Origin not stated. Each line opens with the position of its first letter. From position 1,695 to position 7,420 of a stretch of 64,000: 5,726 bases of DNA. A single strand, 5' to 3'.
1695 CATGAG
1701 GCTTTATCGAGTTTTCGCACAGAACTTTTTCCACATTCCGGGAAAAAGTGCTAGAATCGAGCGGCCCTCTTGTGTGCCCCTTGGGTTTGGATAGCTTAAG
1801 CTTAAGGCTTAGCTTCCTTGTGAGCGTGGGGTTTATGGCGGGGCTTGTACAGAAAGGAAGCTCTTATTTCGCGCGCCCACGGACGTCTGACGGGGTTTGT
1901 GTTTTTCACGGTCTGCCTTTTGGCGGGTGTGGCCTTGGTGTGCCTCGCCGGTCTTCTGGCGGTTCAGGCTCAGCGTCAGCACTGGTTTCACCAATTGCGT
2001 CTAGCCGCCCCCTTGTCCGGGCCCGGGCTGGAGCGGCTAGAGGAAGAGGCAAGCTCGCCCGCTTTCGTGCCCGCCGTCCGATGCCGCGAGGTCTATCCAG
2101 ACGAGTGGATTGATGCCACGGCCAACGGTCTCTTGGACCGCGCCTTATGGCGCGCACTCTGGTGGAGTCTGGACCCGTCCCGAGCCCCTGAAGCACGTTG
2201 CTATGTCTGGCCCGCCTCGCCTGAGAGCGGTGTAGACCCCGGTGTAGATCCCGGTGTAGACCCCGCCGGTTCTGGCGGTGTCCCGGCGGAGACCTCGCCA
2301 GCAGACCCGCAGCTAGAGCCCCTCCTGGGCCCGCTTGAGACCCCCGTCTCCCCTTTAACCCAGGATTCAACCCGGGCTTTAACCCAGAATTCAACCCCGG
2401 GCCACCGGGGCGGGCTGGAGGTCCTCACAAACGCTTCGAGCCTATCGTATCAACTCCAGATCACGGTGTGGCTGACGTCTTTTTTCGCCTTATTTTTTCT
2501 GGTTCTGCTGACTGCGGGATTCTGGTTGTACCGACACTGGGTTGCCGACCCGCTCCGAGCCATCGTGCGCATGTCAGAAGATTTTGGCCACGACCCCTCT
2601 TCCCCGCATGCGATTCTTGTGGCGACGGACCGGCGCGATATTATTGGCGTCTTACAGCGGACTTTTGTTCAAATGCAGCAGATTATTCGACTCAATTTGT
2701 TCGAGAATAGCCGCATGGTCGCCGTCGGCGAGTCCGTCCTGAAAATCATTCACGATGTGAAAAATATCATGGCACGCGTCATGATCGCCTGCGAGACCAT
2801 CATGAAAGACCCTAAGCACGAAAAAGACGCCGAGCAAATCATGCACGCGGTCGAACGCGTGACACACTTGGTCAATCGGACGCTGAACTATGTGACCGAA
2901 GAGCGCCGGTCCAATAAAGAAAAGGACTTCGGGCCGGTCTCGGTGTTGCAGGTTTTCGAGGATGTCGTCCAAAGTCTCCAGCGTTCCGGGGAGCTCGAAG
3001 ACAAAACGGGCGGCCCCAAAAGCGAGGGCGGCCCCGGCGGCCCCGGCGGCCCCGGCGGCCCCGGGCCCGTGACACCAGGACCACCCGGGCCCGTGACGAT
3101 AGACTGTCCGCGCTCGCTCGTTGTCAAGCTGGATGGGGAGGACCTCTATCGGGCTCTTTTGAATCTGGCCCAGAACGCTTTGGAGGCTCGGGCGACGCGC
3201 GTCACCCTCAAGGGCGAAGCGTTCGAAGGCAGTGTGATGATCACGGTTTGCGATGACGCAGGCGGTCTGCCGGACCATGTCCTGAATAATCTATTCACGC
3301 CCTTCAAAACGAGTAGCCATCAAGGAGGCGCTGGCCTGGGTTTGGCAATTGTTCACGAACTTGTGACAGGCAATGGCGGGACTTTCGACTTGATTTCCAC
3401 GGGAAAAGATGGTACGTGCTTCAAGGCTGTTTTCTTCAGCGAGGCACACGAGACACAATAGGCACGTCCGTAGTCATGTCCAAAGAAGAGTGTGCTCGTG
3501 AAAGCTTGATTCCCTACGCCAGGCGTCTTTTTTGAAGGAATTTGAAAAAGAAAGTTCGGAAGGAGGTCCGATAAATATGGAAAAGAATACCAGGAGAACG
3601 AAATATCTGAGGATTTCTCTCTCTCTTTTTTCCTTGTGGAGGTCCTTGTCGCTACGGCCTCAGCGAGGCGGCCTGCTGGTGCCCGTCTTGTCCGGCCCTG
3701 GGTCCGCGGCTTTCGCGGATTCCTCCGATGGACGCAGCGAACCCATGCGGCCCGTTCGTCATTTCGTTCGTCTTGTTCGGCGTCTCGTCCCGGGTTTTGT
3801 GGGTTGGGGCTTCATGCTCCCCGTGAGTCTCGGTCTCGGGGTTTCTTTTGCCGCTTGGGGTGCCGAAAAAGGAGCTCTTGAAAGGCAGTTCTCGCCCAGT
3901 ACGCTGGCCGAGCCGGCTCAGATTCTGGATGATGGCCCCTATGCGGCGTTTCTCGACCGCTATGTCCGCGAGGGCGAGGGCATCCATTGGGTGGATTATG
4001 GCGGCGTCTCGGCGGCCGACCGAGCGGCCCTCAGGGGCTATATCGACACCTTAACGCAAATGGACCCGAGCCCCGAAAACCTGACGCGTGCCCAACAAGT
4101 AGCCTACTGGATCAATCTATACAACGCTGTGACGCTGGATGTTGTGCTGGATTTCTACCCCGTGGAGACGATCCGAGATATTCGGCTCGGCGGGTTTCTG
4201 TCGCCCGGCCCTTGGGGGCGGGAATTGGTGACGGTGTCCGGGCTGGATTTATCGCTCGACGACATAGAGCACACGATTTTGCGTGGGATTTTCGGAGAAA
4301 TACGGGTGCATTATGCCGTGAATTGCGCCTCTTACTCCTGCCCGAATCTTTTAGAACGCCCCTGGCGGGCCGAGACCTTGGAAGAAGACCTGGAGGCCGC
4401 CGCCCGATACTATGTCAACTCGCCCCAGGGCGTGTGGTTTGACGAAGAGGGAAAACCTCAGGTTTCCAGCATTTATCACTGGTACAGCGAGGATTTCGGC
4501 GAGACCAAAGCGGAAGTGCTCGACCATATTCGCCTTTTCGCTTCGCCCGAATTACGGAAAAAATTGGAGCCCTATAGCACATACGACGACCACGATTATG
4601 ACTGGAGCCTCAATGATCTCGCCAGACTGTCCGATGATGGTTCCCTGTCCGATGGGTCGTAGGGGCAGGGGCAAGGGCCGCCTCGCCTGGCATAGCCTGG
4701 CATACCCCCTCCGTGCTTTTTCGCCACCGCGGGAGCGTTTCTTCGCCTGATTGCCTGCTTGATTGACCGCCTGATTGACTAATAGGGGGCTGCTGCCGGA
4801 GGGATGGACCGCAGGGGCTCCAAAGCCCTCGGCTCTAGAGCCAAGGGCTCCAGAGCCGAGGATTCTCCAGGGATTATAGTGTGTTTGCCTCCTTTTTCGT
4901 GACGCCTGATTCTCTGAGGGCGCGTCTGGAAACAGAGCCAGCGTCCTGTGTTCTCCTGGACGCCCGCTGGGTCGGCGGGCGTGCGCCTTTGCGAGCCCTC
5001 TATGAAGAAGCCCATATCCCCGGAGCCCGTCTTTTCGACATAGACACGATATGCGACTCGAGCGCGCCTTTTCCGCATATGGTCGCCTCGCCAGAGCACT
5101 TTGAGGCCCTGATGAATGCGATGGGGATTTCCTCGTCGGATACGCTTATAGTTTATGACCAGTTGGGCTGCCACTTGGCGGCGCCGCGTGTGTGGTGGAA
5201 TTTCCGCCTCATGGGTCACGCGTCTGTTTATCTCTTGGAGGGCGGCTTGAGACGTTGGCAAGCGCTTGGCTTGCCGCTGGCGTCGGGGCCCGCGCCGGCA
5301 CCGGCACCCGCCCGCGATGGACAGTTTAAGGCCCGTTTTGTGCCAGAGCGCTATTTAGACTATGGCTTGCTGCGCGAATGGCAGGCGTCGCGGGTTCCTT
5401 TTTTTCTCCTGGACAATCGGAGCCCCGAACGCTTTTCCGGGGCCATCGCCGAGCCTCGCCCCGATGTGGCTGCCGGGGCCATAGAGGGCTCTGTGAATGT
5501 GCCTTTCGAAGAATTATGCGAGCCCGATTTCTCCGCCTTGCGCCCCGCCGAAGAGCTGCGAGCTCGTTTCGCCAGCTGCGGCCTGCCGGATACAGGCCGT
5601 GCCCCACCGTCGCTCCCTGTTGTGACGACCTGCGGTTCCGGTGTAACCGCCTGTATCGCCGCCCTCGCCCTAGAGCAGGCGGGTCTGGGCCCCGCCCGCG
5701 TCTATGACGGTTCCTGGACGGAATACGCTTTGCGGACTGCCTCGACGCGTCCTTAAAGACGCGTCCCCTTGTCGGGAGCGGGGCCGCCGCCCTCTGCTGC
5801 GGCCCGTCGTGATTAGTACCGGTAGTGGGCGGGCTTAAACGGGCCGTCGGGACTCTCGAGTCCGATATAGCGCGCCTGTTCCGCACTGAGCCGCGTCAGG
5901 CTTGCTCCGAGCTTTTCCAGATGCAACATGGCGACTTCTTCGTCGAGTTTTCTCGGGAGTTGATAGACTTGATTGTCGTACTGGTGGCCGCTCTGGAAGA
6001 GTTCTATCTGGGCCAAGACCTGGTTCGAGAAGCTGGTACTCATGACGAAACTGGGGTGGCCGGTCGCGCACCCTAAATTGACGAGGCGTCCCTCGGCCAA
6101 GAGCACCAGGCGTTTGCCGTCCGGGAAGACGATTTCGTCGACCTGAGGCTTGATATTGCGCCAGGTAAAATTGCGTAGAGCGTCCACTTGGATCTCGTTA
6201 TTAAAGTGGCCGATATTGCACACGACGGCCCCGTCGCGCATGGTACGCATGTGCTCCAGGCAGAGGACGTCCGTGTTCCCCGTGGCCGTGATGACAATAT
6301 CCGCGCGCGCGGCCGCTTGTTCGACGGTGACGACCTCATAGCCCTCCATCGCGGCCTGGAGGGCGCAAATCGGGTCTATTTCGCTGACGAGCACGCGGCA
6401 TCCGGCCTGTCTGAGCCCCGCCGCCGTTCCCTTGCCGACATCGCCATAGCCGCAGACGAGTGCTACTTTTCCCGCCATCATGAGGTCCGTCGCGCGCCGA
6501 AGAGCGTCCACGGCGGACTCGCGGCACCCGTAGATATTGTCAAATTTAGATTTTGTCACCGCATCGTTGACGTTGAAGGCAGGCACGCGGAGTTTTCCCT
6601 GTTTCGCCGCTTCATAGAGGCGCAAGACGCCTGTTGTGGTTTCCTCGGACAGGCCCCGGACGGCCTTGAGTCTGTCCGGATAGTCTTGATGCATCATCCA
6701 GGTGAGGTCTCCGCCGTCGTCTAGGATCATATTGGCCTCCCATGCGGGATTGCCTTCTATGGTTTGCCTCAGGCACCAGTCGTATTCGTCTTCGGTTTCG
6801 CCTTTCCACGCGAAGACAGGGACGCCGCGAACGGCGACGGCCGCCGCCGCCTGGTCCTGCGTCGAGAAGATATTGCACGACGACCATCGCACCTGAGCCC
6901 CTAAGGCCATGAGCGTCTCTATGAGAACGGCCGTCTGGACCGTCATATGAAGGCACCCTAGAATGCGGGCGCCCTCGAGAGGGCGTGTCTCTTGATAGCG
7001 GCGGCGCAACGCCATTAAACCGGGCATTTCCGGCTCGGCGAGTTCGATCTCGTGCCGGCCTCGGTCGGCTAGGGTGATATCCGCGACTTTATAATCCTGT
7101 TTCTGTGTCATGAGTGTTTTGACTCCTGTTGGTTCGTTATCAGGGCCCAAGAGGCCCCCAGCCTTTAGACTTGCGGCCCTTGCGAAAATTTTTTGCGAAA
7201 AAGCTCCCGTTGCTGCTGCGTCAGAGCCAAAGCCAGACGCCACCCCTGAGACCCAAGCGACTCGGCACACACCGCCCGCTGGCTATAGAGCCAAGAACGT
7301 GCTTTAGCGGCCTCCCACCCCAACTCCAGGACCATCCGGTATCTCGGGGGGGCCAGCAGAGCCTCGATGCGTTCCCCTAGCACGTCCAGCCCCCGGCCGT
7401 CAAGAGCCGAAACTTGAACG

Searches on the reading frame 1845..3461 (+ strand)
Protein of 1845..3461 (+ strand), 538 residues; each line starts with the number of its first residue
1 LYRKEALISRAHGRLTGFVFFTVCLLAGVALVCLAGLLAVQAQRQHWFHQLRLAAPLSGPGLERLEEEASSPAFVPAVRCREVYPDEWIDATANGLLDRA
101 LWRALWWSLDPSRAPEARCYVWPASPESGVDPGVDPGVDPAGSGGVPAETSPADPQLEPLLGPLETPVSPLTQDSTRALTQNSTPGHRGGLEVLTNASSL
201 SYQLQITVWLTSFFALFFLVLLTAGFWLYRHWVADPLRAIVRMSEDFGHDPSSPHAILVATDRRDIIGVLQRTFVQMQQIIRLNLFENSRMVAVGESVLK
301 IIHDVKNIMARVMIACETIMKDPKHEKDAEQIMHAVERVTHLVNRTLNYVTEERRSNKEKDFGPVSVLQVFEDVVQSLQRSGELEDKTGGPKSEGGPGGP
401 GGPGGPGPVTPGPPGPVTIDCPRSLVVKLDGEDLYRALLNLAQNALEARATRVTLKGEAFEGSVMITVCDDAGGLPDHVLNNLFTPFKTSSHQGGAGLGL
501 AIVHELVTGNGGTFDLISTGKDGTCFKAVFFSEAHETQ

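Call 14: search_protein_families(library=ncbifam, proteins=[window:1845-3461:+], max_evalue=0.00001)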
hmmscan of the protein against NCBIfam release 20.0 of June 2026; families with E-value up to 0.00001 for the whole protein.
window:1845-3461:+ (538 aa): 44 families (the best 25 are shown)
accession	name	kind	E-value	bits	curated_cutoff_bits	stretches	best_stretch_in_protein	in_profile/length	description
TIGR02916.1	PEP_his_kin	equivalog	1.7e-18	66.6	300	1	418-528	564-676/679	XrtA/PEP-CTERM system histidine kinase PrsK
NF007004.0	PRK09467.1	equivalog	4.1e-18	65.4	415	2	434-530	335-434/440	two-component system sensor histidine kinase EnvZ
NF008468.0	PRK11360.1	equivalog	4.5e-18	64.9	646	1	427-533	500-609/616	two-component system sensor histidine kinase AtoS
NF007688.0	PRK10364.1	equivalog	2.9e-15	56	479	1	427-527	345-446/460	two-component system sensor histidine kinase ZraS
NF047497.1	HK_LIC_12097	equivalog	2.2e-14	53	500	1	419-521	250-356/367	LIC_12097 family sensor histidine kinase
NF040750.1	tetrathio_HK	equivalog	2.7e-14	52.6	750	1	420-516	443-538/555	tetrathionate respiration histidine kinase TtrS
NF046044.1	PnpS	equivalog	5.4e-14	52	400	1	418-528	270-387/390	two-component system histidine kinase PnpS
NF008312.0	PRK11100.1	equivalog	1.3e-13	50.6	356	1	418-524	354-466/477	two-component system sensor histidine kinase CreC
NF010411.0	PRK13837.1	equivalog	5.4e-13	47.8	647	1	461-530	604-673/828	two-component system VirA-like sensor kinase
NF053867.1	SprKinKinDBac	equivalog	1.8e-12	46.5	775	1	424-526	388-491/500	sporulation kinase KinD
NF041880.1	EPS_EpsF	equivalog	1.3e-11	43.7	900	1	417-524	372-483/492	response regulator EpsF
NF046026.1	HisKinCckACaul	equivalog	1.7e-11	43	1000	1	448-531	447-530/678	cell cycle histidine kinase CckA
NF038348.1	T2SS_HK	subfamily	4.3e-11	41.9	450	1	437-527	478-568/574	histidine kinase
NF011874.0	PRK15347.1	equivalog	5.6e-11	41.2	852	1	426-527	506-609/921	two component system sensor kinase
TIGR02966.1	phoR_proteo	equivalog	1e-10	41.1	334.2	1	418-530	214-333/333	phosphate regulon sensor histidine kinase PhoR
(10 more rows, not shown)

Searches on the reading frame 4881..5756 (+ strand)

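Call 14: search_protein_families(library=ncbifam, proteins=[window:4881-5756:+], max_evalue=0.00001)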
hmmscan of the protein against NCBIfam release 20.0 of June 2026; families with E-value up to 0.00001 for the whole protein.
window:4881-5756:+ (291 aa): 2 families
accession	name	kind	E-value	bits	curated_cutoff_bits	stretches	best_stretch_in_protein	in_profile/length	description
NF008557.0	PRK11493.1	equivalog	1.1e-51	175.6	250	1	3-286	3-273/281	3-mercaptopyruvate sulfurtransferase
NF040901.1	SeO3_TeO2_ExtH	equivalog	2.2e-10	40.1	200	0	38-130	78-178/430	selenite/tellurite reduction operon rhodanese-like protein ExtH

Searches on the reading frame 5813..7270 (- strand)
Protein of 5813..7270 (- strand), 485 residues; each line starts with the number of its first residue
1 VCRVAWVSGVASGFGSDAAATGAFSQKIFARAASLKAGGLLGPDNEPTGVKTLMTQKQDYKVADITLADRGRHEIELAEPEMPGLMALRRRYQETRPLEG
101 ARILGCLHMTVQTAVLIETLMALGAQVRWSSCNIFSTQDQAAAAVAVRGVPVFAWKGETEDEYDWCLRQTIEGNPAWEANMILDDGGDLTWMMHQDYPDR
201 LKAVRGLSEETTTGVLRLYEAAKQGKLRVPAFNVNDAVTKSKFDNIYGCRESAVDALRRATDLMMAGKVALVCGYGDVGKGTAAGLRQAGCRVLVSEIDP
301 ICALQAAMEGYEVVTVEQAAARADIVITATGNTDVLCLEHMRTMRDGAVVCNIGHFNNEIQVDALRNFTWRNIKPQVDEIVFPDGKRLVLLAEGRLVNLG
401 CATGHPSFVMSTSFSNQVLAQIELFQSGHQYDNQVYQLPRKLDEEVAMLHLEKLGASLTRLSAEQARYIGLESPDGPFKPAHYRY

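Call 14: search_protein_families(library=ncbifam, proteins=[window:5813-7270:-], max_evalue=0.00001)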
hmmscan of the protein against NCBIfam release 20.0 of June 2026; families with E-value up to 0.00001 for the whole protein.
window:5813-7270:- (485 aa): 6 families
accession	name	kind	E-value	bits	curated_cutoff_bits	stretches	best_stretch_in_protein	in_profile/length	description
TIGR00936.1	ahcY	equivalog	1.5e-182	607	497.6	1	60-471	1-411/416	adenosylhomocysteinase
NF004005.0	PRK05476.2-3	equivalog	6.3e-137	456.8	275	1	57-469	2-412/418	adenosylhomocysteinase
NF004009.0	PRK05476.3-2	equivalog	4.5e-60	203.8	485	1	70-454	77-457/487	adenosylhomocysteinase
NF004010.0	PRK05476.3-3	equivalog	1.7e-53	182.1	512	1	69-467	16-421/432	adenosylhomocysteinase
NF004008.0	PRK05476.3-1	equivalog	1.4e-21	77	440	1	221-441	107-313/326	adenosylhomocysteinase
NF004017.0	PRK05479.1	equivalog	8.3e-07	28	336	1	265-330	15-81/337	ketol-acid reductoisomerase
